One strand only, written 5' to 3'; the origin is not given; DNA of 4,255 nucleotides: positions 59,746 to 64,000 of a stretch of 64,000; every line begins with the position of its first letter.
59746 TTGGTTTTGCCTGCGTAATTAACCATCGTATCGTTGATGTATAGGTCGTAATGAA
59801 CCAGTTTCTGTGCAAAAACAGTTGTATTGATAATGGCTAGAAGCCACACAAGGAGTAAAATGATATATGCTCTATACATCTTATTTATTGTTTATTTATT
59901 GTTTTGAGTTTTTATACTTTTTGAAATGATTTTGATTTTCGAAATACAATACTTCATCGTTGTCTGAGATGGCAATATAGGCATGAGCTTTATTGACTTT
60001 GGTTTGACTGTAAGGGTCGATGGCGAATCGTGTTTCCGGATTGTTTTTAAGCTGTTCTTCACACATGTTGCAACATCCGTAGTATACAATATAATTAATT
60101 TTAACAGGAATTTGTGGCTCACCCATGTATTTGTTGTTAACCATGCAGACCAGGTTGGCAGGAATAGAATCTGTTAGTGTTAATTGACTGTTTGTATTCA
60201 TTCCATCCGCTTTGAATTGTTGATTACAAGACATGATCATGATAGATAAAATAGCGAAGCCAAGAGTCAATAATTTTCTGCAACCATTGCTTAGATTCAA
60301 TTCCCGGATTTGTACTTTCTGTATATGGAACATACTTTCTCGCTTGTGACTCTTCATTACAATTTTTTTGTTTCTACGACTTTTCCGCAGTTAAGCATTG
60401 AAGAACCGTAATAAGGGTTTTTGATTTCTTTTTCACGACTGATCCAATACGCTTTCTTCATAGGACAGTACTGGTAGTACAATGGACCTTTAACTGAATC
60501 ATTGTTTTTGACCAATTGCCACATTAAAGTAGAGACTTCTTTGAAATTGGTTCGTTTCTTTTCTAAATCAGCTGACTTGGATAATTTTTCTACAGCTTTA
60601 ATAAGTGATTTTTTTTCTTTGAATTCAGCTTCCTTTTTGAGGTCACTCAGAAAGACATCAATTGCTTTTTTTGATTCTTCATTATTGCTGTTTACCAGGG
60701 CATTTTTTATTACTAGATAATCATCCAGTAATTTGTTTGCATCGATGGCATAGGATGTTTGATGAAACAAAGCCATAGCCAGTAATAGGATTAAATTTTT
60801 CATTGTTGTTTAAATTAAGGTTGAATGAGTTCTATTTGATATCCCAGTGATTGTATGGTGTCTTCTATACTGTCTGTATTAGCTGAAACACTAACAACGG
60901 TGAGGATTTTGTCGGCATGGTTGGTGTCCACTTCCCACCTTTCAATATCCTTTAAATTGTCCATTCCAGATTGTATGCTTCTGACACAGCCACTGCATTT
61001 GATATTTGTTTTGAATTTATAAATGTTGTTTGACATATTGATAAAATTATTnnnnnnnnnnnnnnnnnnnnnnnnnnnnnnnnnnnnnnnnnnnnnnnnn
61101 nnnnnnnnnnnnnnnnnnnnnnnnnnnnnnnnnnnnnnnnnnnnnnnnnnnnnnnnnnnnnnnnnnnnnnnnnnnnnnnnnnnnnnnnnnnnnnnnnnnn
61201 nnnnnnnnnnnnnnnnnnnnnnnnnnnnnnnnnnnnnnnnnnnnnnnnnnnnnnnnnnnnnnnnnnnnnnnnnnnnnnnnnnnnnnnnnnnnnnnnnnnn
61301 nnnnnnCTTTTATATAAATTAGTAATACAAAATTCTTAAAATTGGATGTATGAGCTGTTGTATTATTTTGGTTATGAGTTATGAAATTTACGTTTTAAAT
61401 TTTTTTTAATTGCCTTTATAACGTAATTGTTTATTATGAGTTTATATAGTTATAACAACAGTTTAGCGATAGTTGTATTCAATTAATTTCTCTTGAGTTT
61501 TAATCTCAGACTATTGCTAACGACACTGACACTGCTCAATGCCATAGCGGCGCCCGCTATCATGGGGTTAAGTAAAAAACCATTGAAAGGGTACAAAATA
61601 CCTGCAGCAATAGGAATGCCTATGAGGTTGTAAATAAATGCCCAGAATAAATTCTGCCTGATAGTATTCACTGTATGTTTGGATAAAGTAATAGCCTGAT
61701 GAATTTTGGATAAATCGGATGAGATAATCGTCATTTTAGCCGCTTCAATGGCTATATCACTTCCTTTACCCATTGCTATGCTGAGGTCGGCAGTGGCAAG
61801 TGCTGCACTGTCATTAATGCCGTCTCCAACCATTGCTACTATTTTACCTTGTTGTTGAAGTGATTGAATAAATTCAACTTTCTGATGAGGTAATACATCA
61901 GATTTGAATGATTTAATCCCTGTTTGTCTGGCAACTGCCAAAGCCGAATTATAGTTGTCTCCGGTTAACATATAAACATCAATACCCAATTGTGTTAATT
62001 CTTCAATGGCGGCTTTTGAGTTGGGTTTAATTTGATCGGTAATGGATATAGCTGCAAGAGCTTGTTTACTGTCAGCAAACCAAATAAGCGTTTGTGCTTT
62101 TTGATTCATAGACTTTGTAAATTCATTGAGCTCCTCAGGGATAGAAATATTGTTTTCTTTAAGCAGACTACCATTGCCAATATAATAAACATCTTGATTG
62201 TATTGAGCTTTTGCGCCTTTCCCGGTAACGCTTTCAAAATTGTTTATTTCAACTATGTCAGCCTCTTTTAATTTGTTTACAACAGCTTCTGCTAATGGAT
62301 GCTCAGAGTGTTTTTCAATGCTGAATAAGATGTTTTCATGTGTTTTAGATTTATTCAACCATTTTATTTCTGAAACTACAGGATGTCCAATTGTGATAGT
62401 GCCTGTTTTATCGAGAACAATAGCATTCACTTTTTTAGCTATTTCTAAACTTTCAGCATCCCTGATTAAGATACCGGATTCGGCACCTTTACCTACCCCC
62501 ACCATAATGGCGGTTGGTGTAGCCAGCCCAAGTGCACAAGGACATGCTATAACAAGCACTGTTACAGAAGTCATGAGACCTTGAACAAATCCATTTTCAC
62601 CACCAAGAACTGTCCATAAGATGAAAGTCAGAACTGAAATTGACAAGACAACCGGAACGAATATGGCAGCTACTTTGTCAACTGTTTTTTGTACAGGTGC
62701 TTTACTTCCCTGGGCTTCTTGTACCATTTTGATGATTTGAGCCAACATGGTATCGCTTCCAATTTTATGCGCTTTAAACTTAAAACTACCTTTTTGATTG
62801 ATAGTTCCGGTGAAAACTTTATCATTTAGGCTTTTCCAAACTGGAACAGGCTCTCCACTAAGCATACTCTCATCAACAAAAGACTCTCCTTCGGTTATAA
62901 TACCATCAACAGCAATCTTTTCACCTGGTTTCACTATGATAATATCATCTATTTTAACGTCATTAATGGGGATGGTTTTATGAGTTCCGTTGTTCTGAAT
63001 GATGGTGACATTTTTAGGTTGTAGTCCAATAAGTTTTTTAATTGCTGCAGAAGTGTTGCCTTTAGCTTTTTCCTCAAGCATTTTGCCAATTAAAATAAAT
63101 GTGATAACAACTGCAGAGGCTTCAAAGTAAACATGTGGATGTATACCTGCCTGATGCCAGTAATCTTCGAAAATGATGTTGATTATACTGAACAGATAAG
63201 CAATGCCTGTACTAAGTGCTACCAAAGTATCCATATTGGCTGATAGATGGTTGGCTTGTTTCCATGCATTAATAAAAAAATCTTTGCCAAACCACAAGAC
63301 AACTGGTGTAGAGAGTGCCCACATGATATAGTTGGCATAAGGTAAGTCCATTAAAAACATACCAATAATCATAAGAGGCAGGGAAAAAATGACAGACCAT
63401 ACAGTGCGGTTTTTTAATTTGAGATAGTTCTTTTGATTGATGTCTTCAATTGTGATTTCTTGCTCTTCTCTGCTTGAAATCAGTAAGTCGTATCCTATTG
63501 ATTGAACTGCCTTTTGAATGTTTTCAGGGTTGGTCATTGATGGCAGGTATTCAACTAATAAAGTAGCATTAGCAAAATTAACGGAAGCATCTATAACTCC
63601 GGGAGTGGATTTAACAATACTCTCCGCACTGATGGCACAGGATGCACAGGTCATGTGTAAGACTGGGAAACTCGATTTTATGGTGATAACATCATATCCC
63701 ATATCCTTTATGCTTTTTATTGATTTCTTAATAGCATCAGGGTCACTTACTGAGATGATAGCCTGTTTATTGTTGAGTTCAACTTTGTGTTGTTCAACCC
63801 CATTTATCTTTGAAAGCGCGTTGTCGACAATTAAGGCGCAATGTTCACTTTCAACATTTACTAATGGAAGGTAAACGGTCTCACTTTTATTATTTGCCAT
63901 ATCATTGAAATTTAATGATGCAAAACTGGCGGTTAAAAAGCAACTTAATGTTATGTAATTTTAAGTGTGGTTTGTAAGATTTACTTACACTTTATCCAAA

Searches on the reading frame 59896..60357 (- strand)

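Call 8: search_protein_families(library=pfam, proteins=[window:59896-60357:-], max_evalue=0.01)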
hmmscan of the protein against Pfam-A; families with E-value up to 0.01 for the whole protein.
window:59896-60357:- (153 aa): 1 family
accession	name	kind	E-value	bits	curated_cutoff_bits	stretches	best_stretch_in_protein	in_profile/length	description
PF08394.17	Arc_trans_TRASH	-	7.1e-05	23.3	27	1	79-105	12-37/43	Archaeal TRASH domain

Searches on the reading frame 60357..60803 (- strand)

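Call 8: search_protein_families(library=pfam, proteins=[window:60357-60803:-], max_evalue=0.01)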
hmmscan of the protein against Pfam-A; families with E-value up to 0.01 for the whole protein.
window:60357-60803:- (148 aa): 1 family
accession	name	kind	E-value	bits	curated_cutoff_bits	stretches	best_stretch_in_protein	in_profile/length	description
PF11827.13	DUF3347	-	2.4e-12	48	25.5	1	26-103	2-90/93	Protein of unknown function (DUF3347)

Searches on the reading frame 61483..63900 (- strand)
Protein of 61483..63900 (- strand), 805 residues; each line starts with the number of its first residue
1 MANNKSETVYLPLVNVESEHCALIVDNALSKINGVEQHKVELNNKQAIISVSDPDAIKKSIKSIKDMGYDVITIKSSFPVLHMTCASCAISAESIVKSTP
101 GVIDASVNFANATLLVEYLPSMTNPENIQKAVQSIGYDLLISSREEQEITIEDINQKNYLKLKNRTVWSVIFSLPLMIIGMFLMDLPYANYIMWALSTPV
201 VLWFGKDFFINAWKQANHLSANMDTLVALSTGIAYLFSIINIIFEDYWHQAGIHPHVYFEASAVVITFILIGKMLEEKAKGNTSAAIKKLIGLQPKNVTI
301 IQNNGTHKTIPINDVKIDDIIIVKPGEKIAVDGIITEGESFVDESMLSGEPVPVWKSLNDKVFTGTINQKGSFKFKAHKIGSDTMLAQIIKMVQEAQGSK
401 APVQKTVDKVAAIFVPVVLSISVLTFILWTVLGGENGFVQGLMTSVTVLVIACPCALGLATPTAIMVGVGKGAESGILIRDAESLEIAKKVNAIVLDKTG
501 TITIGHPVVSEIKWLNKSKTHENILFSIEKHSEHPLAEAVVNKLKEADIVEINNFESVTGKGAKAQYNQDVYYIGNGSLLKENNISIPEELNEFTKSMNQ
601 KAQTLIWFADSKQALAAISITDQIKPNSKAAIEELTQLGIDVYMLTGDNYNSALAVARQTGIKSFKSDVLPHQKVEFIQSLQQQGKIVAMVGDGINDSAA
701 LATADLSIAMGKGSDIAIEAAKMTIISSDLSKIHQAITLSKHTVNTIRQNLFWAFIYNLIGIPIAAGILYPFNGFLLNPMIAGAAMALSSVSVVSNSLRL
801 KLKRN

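Call 8: search_protein_families(library=pfam, proteins=[window:61483-63900:-], max_evalue=0.01)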
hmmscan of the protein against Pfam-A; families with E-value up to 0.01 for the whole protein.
window:61483-63900:- (805 aa): 4 families
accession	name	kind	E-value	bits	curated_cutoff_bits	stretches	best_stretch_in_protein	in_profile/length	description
PF00122.25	E1-E2_ATPase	-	7.5e-56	188.9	28.1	1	293-474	2-180/181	E1-E2 ATPase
PF00702.32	Hydrolase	-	5.2e-32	112.2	26.4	1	492-705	2-191/191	haloacid dehalogenase-like hydrolase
PF00403.32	HMA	-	3.3e-21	75.9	24.8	2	82-138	6-62/62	Heavy-metal-associated domain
PF08282.18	Hydrolase_3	-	7.8e-08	32.8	20.9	1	679-729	197-247/255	haloacid dehalogenase-like hydrolase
